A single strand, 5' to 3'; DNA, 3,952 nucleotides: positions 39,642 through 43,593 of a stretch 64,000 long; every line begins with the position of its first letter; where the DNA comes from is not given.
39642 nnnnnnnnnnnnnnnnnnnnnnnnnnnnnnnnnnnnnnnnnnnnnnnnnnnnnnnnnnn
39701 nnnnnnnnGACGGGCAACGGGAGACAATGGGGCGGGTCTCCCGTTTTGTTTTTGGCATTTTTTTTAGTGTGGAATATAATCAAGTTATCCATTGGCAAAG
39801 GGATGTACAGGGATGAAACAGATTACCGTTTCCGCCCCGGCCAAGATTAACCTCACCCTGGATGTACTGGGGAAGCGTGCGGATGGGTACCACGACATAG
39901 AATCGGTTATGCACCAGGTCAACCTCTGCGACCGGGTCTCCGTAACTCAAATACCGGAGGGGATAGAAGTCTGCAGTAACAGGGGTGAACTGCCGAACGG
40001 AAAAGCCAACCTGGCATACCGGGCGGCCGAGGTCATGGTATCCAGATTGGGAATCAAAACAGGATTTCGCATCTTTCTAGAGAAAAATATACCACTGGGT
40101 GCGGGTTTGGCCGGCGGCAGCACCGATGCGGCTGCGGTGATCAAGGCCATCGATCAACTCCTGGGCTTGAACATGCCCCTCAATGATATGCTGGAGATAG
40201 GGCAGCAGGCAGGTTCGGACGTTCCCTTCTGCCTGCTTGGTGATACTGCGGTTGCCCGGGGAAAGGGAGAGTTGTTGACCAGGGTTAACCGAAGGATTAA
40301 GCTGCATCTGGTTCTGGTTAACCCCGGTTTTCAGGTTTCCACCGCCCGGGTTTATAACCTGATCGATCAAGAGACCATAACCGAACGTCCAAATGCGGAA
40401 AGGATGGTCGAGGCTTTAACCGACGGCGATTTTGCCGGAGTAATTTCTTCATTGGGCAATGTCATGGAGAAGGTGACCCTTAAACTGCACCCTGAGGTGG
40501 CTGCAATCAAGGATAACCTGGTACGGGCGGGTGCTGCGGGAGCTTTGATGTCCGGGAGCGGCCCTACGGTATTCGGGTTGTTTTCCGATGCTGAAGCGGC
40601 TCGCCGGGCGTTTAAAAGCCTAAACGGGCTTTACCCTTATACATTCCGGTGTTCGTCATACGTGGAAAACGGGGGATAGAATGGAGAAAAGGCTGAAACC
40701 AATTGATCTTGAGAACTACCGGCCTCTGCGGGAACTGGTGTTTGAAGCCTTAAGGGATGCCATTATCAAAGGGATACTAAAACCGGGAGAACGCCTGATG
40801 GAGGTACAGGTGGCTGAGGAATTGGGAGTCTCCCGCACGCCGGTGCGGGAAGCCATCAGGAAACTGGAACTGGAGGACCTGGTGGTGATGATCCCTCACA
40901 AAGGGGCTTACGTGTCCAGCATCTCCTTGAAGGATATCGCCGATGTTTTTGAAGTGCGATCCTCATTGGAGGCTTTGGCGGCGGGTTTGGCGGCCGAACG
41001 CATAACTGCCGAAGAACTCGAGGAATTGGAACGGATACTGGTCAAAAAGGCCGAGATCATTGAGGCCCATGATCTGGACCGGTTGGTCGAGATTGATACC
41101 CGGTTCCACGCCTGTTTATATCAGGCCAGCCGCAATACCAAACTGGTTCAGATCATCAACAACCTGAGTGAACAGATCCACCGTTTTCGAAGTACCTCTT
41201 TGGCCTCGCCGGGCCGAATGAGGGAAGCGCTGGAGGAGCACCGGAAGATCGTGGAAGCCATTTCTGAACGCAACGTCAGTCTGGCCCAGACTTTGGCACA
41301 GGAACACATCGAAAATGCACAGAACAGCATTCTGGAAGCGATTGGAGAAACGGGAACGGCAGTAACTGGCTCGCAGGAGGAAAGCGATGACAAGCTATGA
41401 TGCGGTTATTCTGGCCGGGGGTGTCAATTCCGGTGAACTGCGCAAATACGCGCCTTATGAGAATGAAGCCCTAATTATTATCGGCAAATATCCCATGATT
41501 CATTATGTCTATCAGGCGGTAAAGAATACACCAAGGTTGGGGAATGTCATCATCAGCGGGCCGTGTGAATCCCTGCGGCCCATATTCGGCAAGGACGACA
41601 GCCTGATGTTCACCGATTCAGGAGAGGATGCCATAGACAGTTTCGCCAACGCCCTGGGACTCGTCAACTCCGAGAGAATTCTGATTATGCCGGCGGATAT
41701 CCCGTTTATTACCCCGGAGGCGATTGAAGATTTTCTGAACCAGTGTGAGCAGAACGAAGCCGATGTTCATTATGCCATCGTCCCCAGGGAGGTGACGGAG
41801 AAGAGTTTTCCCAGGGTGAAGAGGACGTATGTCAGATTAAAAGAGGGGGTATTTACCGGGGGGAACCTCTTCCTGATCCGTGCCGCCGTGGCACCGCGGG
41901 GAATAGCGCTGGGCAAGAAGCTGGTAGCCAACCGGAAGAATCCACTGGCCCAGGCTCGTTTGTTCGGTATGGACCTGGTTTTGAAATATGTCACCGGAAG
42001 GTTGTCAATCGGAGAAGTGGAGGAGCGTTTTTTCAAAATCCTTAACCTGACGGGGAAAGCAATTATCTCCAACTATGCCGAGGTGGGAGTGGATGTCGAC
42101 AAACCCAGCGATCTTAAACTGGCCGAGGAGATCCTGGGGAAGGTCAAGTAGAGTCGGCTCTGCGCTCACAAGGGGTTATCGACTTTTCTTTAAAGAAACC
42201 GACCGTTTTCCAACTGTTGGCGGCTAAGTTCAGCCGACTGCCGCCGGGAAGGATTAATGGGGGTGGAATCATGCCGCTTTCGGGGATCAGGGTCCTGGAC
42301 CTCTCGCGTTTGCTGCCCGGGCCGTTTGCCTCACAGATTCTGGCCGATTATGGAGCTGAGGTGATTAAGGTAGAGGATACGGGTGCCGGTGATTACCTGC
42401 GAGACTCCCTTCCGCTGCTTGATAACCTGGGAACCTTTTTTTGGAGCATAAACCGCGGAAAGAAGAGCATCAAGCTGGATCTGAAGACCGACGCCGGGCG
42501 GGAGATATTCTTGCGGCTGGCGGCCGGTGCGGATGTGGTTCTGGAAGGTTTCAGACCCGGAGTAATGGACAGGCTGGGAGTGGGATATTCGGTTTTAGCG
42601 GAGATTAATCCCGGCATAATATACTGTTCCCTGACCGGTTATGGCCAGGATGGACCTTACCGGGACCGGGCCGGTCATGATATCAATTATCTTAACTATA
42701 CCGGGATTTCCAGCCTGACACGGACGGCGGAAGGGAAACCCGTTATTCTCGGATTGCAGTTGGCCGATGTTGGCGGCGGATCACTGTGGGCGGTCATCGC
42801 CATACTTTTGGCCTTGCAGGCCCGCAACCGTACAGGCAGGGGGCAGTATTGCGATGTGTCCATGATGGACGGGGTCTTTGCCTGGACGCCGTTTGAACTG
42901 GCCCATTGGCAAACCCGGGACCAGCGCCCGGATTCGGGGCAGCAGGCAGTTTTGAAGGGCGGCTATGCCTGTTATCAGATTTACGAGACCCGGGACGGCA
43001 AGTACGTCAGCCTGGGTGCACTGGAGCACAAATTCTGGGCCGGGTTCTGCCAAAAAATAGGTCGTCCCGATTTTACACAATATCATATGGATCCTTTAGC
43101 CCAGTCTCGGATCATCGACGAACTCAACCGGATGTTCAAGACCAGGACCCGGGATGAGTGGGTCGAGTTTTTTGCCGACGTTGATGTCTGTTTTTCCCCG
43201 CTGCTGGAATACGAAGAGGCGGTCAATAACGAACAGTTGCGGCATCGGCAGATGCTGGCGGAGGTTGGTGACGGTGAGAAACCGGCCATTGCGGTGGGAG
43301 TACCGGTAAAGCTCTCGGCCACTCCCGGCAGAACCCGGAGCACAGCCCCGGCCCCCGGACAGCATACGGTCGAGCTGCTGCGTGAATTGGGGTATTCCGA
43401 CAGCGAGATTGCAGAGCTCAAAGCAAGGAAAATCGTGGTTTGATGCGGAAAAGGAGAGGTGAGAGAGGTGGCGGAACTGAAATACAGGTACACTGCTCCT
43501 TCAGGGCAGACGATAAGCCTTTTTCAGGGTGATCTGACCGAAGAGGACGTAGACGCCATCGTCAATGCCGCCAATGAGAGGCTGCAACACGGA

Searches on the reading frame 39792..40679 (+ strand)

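Call 32: search_protein_families(library=pfam, proteins=[window:39792-40679:+], max_evalue=0.00001)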
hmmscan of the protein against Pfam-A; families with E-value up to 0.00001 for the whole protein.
window:39792-40679:+ (295 aa): 2 families
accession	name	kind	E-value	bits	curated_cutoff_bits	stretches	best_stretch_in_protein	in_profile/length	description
PF00288.32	GHMP_kinases_N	-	8e-19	68.1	22.3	1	73-150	1-86/87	GHMP kinases N terminal domain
PF08544.19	GHMP_kinases_C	-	4.2e-14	53.1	21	1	205-277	1-79/85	GHMP kinases C terminal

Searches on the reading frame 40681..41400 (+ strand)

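Call 32: search_protein_families(library=pfam, proteins=[window:40681-41400:+], max_evalue=0.00001)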
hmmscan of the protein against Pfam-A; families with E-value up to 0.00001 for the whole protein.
window:40681-41400:+ (239 aa): 2 families
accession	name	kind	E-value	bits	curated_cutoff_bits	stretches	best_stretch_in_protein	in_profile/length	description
PF07729.17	FCD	-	7.4e-33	114.1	24.3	1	88-212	1-125/125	FCD domain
PF00392.27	GntR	-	2.7e-17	62.6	27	1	18-78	3-64/64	Bacterial regulatory proteins, gntR family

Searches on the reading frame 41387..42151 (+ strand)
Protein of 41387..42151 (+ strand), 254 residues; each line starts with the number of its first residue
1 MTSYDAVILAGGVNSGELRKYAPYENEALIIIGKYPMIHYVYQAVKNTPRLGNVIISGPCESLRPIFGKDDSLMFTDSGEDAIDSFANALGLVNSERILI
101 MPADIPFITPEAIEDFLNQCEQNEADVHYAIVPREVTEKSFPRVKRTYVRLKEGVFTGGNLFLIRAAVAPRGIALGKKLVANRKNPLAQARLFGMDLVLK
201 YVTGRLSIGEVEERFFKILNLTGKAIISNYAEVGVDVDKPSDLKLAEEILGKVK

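Call 32: search_protein_families(library=pfam, proteins=[window:41387-42151:+], max_evalue=0.00001)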
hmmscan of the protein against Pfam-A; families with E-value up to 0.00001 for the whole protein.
window:41387-42151:+ (254 aa): 2 families
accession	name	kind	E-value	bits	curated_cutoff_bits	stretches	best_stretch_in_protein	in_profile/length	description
PF12804.13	NTP_transf_3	-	3.1e-13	50.6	27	1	6-134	1-125/160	MobA-like NTP transferase domain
PF02348.25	CTP_transf_3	-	8.1e-06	26.2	22.6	0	29-127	18-122/217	Cytidylyltransferase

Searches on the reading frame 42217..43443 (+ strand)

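Call 32: search_protein_families(library=pfam, proteins=[window:42217-43443:+], max_evalue=0.00001)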
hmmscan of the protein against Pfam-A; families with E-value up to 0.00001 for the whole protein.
window:42217-43443:+ (408 aa): 1 family
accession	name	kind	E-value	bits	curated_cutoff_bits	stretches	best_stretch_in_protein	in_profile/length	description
PF02515.22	CoA_transf_3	-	7.9e-115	384.3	23.3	1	21-384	1-366/366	CoA-transferase family III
